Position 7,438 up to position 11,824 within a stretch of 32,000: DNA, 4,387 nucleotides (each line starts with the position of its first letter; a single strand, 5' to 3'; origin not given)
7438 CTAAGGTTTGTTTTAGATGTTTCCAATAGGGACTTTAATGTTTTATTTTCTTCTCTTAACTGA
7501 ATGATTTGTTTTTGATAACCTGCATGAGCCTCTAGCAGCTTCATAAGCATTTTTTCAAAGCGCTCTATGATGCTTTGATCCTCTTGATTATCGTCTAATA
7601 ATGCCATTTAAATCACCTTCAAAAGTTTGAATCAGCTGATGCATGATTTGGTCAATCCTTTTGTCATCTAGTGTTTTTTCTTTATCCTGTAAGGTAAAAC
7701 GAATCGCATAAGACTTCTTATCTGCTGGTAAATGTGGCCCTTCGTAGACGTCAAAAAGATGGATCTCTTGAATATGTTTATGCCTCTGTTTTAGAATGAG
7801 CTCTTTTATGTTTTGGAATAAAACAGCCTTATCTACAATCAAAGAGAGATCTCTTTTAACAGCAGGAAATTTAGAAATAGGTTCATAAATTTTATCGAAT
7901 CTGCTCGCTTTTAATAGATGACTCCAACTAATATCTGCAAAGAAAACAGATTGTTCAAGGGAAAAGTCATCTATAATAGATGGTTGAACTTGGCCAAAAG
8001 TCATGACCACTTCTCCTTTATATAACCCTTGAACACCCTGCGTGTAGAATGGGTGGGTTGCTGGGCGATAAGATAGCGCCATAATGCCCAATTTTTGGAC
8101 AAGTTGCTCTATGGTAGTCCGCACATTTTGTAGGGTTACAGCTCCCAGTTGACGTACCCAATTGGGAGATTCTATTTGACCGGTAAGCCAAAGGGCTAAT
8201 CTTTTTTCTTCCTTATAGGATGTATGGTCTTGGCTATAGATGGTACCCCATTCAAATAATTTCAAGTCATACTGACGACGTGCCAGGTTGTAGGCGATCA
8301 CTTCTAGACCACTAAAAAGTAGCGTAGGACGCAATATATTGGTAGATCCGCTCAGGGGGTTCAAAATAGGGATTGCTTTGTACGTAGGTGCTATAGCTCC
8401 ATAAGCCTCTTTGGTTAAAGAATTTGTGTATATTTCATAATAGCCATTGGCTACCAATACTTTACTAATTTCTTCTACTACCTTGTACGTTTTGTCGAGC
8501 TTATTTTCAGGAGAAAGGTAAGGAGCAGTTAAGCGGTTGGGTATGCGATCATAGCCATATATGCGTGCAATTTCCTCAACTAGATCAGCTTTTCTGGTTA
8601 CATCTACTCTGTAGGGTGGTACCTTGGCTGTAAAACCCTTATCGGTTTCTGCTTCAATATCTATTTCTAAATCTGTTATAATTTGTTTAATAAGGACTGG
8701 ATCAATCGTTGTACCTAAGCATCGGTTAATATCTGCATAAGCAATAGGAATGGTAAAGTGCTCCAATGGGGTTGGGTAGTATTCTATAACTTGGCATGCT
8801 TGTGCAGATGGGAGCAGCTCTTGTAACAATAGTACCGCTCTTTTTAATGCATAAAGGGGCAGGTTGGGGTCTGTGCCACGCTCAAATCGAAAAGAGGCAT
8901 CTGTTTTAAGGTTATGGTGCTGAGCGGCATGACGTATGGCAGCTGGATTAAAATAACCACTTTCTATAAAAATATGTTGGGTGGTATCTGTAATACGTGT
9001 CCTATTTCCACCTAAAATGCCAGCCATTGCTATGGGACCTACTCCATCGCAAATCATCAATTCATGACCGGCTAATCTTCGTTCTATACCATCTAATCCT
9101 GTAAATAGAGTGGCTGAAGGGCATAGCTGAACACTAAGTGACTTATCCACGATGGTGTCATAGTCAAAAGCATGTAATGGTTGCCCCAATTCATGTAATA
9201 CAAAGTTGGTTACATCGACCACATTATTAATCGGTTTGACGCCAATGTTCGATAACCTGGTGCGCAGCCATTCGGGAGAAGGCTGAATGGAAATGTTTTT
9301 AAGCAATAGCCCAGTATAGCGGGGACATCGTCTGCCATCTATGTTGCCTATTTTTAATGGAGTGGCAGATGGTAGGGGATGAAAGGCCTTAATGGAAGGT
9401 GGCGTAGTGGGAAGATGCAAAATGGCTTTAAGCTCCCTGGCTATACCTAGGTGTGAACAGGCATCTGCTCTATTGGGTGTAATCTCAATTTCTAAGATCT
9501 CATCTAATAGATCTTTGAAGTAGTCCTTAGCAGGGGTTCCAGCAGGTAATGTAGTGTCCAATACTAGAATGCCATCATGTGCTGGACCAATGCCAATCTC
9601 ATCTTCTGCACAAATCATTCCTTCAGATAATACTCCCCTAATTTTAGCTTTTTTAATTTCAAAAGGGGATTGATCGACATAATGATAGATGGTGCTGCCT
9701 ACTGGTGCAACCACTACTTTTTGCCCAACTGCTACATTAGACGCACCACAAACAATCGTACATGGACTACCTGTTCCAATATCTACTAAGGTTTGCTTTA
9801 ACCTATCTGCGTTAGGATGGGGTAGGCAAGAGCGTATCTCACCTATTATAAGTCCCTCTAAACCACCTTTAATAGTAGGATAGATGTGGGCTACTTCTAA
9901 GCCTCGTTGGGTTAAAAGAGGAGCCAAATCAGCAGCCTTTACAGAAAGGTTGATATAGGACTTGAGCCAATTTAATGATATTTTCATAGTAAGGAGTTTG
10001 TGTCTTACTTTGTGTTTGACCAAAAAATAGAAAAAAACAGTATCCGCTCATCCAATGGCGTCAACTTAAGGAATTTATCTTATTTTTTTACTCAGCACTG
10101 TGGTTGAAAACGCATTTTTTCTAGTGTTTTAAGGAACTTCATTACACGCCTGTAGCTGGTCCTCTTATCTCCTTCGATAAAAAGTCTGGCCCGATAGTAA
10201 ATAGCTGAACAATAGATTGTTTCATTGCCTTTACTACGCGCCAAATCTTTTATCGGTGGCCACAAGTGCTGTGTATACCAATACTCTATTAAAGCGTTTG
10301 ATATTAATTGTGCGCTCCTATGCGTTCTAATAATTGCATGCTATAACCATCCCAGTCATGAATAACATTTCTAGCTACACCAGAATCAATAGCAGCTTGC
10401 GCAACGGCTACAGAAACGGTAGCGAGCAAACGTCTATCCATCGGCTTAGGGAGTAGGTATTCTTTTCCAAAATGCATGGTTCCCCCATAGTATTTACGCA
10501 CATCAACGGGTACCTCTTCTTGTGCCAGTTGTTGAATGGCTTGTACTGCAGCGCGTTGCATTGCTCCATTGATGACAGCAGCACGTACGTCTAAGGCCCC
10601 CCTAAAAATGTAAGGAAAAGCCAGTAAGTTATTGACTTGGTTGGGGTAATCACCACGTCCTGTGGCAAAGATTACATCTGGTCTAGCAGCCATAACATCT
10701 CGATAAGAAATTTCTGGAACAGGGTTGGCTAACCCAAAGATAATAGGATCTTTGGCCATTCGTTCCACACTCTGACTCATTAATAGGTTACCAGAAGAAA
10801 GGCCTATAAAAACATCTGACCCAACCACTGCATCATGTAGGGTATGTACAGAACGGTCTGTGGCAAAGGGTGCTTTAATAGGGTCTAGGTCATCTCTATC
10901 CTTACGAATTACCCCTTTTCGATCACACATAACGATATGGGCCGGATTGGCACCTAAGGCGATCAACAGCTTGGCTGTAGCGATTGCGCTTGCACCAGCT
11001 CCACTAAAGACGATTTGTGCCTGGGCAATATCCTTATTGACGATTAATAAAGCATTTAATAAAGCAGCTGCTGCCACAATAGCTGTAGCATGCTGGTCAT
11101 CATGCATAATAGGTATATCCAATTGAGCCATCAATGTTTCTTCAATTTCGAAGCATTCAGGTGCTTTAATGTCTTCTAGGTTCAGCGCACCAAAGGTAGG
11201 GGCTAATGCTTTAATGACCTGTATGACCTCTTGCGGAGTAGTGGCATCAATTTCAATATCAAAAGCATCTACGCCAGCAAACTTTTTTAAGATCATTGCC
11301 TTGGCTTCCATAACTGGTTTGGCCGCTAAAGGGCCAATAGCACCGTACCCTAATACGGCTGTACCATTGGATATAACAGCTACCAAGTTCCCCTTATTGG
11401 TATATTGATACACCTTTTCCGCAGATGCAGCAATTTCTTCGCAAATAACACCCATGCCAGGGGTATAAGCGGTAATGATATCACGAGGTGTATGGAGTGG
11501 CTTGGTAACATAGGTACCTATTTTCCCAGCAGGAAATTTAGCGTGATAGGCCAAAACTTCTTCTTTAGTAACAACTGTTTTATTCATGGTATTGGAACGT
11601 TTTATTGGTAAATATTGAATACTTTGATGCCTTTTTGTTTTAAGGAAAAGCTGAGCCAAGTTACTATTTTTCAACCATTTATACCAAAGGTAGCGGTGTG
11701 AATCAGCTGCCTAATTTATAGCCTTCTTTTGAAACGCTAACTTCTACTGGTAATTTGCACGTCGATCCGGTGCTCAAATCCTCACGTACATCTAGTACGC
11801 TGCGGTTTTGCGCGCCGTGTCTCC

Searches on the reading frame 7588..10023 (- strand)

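Call 65: search_protein_families(library=pfam, proteins=[window:7588-10023:-], max_evalue=0.00001)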
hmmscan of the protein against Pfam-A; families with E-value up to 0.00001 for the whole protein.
window:7588-10023:- (811 aa): 5 families
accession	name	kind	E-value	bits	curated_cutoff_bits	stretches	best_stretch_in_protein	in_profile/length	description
PF03483.22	B3_4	-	2.4e-61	206.8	29.3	1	233-403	2-172/174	B3/4 domain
PF17759.6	tRNA_synthFbeta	-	2.2e-39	135.6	22.4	1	505-699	10-213/214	Phenylalanyl tRNA synthetase beta chain CLM domain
PF03147.19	FDX-ACB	-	3.3e-28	98.4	31.1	1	717-810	1-94/94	Ferredoxin-fold anticodon binding domain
PF03484.21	B5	-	1e-21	77.3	28.6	1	426-491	2-67/67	tRNA synthetase B5 domain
PF01588.26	tRNA_bind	-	3.7e-18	65.9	27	1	58-163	1-95/96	Putative tRNA binding domain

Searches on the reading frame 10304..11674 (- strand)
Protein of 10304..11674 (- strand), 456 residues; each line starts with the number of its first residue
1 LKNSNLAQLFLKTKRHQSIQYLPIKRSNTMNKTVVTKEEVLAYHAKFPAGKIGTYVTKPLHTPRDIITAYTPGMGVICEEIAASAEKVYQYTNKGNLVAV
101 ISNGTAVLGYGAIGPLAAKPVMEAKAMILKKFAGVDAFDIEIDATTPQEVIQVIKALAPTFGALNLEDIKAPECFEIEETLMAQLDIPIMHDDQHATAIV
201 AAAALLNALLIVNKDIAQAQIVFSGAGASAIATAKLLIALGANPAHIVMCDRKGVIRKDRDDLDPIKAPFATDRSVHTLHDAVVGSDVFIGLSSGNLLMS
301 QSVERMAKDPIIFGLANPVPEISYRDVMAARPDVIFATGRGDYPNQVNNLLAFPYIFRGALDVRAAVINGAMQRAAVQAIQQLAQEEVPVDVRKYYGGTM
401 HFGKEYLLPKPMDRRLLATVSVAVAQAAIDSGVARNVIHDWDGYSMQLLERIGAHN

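Call 65: search_protein_families(library=pfam, proteins=[window:10304-11674:-], max_evalue=0.00001)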
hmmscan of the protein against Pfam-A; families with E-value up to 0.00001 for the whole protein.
window:10304-11674:- (456 aa): 2 families
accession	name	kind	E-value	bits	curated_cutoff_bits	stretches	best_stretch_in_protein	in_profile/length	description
PF00390.24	malic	-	9.7e-23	81.4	23.1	1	51-181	3-181/182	Malic enzyme, N-terminal domain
PF03949.21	Malic_M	-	8.2e-19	68.3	23.5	1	196-388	3-229/258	Malic enzyme, NAD binding domain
